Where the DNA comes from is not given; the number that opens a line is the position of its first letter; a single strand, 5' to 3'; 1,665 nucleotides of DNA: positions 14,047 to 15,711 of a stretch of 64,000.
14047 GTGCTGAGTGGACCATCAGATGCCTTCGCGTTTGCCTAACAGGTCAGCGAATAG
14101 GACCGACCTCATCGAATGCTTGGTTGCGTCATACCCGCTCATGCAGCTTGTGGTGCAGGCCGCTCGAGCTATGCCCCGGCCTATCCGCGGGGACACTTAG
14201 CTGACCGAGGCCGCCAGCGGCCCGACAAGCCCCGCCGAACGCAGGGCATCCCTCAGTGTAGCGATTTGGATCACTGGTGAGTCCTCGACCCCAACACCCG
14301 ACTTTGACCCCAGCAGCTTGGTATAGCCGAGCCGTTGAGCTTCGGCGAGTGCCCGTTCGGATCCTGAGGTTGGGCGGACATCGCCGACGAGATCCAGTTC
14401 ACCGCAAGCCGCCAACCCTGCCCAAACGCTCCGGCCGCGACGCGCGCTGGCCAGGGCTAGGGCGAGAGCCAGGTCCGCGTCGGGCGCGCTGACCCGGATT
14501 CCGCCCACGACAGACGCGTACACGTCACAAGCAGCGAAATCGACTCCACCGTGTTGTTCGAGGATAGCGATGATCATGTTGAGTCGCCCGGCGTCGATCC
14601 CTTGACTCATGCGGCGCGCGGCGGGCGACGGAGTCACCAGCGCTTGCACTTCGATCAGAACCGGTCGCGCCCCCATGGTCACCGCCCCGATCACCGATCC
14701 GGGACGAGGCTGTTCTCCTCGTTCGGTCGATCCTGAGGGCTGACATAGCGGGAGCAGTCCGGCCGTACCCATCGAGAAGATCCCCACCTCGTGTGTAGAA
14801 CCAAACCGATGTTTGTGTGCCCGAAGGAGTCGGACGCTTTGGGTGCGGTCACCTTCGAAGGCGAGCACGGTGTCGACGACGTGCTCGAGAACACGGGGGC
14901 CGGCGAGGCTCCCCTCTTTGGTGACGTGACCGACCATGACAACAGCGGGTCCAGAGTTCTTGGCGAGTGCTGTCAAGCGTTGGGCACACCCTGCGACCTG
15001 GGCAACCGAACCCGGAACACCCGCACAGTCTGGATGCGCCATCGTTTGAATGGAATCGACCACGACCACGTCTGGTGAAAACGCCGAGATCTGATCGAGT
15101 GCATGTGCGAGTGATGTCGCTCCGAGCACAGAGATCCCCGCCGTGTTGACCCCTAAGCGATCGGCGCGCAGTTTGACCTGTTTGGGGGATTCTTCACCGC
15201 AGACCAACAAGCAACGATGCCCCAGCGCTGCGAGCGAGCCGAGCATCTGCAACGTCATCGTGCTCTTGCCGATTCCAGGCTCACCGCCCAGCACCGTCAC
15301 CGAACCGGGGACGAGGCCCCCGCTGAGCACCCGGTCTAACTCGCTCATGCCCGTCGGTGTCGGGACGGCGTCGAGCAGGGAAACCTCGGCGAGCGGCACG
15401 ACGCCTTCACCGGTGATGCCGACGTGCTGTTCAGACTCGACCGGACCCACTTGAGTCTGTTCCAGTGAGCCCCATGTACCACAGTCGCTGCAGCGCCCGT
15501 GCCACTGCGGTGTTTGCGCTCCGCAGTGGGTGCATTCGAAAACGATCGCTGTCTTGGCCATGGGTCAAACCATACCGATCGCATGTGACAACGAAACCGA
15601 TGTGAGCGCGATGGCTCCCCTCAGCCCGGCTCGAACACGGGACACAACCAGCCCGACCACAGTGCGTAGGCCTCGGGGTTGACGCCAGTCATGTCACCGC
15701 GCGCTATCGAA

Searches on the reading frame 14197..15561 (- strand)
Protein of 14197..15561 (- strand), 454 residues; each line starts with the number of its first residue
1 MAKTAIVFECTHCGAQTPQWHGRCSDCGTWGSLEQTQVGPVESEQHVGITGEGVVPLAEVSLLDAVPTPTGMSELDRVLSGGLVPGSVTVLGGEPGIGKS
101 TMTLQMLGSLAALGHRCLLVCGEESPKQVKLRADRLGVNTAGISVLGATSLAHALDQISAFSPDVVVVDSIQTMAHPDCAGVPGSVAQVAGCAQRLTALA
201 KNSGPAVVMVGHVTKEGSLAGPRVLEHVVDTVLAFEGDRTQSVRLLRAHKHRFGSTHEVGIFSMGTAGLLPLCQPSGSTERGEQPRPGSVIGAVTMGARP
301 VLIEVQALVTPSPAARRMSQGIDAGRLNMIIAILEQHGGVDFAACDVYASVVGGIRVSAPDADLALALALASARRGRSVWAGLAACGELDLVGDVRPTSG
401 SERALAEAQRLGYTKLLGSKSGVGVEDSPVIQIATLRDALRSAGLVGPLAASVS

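Call 12: find_encoding_contigs(protein=window:14197-15561:-, flank=10000, max_places=10)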
Protein window:14197-15561:- (454 aa): 9 contigs read that carry it; 7 places shown.
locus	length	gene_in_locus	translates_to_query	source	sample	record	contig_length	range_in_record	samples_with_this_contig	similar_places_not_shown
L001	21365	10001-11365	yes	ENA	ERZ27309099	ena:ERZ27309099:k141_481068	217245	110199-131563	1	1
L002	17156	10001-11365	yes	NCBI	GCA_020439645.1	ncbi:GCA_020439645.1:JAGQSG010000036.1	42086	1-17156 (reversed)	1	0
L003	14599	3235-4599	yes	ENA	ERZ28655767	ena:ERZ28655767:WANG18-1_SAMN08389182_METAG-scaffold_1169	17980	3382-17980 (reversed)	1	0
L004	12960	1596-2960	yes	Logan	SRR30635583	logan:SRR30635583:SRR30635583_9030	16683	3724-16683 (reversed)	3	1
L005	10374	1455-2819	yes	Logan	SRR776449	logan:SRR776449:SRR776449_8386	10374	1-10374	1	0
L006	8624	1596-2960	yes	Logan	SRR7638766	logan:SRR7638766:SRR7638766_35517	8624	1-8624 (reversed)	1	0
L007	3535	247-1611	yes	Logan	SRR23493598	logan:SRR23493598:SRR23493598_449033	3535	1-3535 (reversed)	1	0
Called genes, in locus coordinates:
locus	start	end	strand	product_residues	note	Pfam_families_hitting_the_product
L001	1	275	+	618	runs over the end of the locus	PF00890:FAD_binding_2, PF07992:Pyr_redox_2 (faint), PF02910:Succ_DH_flav_C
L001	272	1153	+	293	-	PF02749:QRPTase_N, PF01729:QRPTase_C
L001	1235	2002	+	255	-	PF03309:Pan_kinase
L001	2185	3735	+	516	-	PF01336:tRNA_anti-codon, PF00152:tRNA-synt_2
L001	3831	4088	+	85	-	-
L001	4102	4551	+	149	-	PF13650:Asp_protease_2 (faint)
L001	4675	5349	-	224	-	PF04116:FA_hydroxylase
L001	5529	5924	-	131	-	PF02261:Asp_decarbox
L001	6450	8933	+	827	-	PF02861:Clp_N, PF05621:TniB (weak), PF13191:AAA_16 (weak), PF00004:AAA, PF17871:AAA_lid_9, PF07724:AAA_2, PF07728:AAA_5, PF10431:ClpB_D2-small, +7 more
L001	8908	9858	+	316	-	-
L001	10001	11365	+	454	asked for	PF18073:Zn_ribbon_LapB, PF03796:DnaB_C (faint), PF06745:ATPase, PF13481:AAA_25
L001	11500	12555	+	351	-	PF02457:DAC, PF10635:DisA-linker, PF12826:HHH_2 (faint)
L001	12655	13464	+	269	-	PF01738:DLH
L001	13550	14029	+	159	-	PF02559:CarD_TRCF_RID, PF21095:CarD_C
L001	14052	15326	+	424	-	PF01128:IspD, PF12804:NTP_transf_3, PF02542:YgbB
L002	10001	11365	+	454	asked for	PF18073:Zn_ribbon_LapB, PF03796:DnaB_C (faint), PF06745:ATPase, PF13481:AAA_25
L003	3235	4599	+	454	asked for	PF18073:Zn_ribbon_LapB, PF03796:DnaB_C (faint), PF06745:ATPase, PF13481:AAA_25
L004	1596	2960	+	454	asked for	PF18073:Zn_ribbon_LapB, PF03796:DnaB_C (faint), PF06745:ATPase, PF13481:AAA_25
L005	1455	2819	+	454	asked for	PF18073:Zn_ribbon_LapB, PF03796:DnaB_C (faint), PF06745:ATPase, PF13481:AAA_25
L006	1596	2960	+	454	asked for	PF18073:Zn_ribbon_LapB, PF03796:DnaB_C (faint), PF06745:ATPase, PF13481:AAA_25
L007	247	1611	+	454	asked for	PF18073:Zn_ribbon_LapB, PF03796:DnaB_C (faint), PF06745:ATPase, PF13481:AAA_25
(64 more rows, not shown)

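Call 13: find_related_loci(query=window:14197-15561:-, collection=genome_contigs, flank=10000)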
Query window:14197-15561:- (454 aa) in genome_contigs; peptide patterns used: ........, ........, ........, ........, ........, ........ (x = any residue, [..] = any of these).
111 stretches matched a pattern; 2 encode a relative of the query (tblastn E <= 1e-3); 2 distinct loci.
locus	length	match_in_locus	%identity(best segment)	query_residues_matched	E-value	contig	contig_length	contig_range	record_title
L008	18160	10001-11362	80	1-453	0e+0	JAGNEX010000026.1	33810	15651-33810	MAG: Acidimicrobiia bacterium isolate Go_SlAct_bin_94 Go_SlAct_4071_length_33810_cov_20.955200, whole genome shotgun seq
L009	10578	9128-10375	41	1-415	2e-84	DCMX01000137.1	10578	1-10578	MAG TPA_asm: Candidatus Marinimicrobia bacterium UBA1611 UBA1611_contig_11039, whole genome shotgun sequence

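Call 23: find_homologous_proteins(query=window:14197-15561:-, max_evalue=1e-100)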
Query window:14197-15561:- (454 aa): 3957 proteins with E <= 1e-100 among 8000 candidates; the best 120 are listed.
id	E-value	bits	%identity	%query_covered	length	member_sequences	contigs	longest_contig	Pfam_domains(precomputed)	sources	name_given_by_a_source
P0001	2.5e-290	980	100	100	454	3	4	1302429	PF18073.8,PF06745.20,PF03796.22,PF13481.13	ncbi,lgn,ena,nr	ncbi:MAG: DNA repair protein RadA [Actinobacteria bacterium]|nr:DNA repair protein RadA [Actinomycet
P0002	1.4e-220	751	79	100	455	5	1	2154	PF18073.8,PF06745.20,PF03796.22,PF23442.2,PF00154.28,PF13481.13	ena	-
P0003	1.6e-134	467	54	98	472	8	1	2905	PF18073.8,PF06745.20,PF03796.22,PF23442.2,PF13481.13,PF13541.13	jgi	jgi:DNA repair protein RadA/Sms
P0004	3.0e-130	453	52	98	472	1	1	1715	PF18073.8,PF06745.20,PF03796.22,PF23442.2,PF13481.13,PF13191.13,PF13541.13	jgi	jgi:DNA repair protein RadA/Sms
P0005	2.9e-129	450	52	98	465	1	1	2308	PF18073.8,PF06745.20,PF03796.22,PF23442.2,PF13401.13,PF25199.2,PF13481.13,PF13541.13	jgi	jgi:DNA repair protein RadA/Sms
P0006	4.2e-128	446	52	98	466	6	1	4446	PF18073.8,PF06745.20,PF03796.22,PF23442.2,PF13401.13,PF25199.2,PF13481.13,PF13541.13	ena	-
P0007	2.0e-127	444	52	98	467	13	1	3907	PF18073.8,PF06745.20,PF03796.22,PF23442.2,PF13401.13,PF13481.13,PF13191.13,PF13541.13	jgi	jgi:DNA repair protein RadA/Sms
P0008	8.0e-127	442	51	98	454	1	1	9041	PF18073.8,PF06745.20,PF03796.22,PF23442.2,PF25199.2,PF13481.13,PF13541.13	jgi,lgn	jgi:DNA repair protein RadA/Sms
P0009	1.0e-126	441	52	96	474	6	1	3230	PF18073.8,PF06745.20,PF03796.22,PF23442.2,PF13481.13,PF13541.13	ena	-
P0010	1.6e-126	441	52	99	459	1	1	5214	PF18073.8,PF06745.20,PF23442.2,PF13401.13,PF13481.13,PF13541.13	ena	-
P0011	2.8e-126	440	53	93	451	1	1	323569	PF18073.8,PF06745.20,PF23442.2,PF13481.13,PF13541.13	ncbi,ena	-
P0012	3.0e-126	440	51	98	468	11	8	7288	PF18073.8,PF06745.20,PF03796.22,PF23442.2,PF13401.13,PF13481.13,PF13541.13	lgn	-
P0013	1.5e-125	438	51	98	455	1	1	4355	PF18073.8,PF06745.20,PF03796.22,PF23442.2,PF13401.13,PF13481.13,PF13541.13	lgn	-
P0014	1.6e-125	437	52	98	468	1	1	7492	PF18073.8,PF06745.20,PF03796.22,PF23442.2,PF13401.13,PF13481.13,PF13191.13,PF13541.13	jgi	jgi:DNA repair protein RadA/Sms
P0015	2.0e-125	437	52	98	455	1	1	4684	PF18073.8,PF06745.20,PF03796.22,PF23442.2,PF13401.13,PF13481.13,PF13541.13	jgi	jgi:DNA repair protein RadA/Sms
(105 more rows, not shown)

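Call 24: list_cluster_members(proteins=[P0001])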
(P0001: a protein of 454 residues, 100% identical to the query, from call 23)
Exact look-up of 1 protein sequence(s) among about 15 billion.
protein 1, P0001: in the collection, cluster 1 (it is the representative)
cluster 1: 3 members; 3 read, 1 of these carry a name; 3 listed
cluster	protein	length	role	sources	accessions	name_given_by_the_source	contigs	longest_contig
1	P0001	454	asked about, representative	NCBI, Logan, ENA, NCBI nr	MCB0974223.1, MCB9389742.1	MAG: DNA repair protein RadA [Actinobacteria bacterium] | DNA repair protein RadA [Actinomycetota bacterium]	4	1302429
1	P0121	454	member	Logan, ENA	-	-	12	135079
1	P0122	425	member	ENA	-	-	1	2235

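Call 80: find_encoding_contigs(protein=P0011, flank=6000, max_places=1)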
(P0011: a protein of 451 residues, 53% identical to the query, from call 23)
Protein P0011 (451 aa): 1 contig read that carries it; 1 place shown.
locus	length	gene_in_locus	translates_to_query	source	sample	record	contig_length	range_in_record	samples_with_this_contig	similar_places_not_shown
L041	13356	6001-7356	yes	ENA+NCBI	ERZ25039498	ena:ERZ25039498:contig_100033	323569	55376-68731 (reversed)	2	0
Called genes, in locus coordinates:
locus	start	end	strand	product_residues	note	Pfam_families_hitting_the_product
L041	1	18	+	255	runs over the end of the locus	-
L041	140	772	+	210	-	PF00440:TetR_N, PF19344:TetR_C_32, PF21943:TetR_C_46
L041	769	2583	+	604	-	-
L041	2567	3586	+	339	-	PF11583:AurF (faint)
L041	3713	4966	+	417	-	-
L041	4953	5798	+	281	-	PF14339:DUF4394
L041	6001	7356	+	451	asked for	PF18073:Zn_ribbon_LapB, PF13481:AAA_25, PF06745:ATPase, PF23442:DUF7125 (weak), PF13541:ChlI (faint)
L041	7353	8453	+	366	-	PF02457:DAC, PF10635:DisA-linker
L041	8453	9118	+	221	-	PF01738:DLH, PF00561:Abhydrolase_1 (faint)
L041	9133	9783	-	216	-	PF00027:cNMP_binding, PF13545:HTH_Crp_2, PF25213:HVO_A0261_N (weak)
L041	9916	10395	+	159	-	PF02559:CarD_TRCF_RID, PF21095:CarD_C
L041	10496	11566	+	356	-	PF27675:YCF81_N (weak), PF01850:PIN (weak)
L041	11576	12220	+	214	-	PF01128:IspD, PF12804:NTP_transf_3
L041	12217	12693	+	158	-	PF02542:YgbB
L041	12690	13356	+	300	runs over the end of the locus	PF08032:SpoU_sub_bind, PF00588:SpoU_methylase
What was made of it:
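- The outgroup has radA and disA overlapping (call 80).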
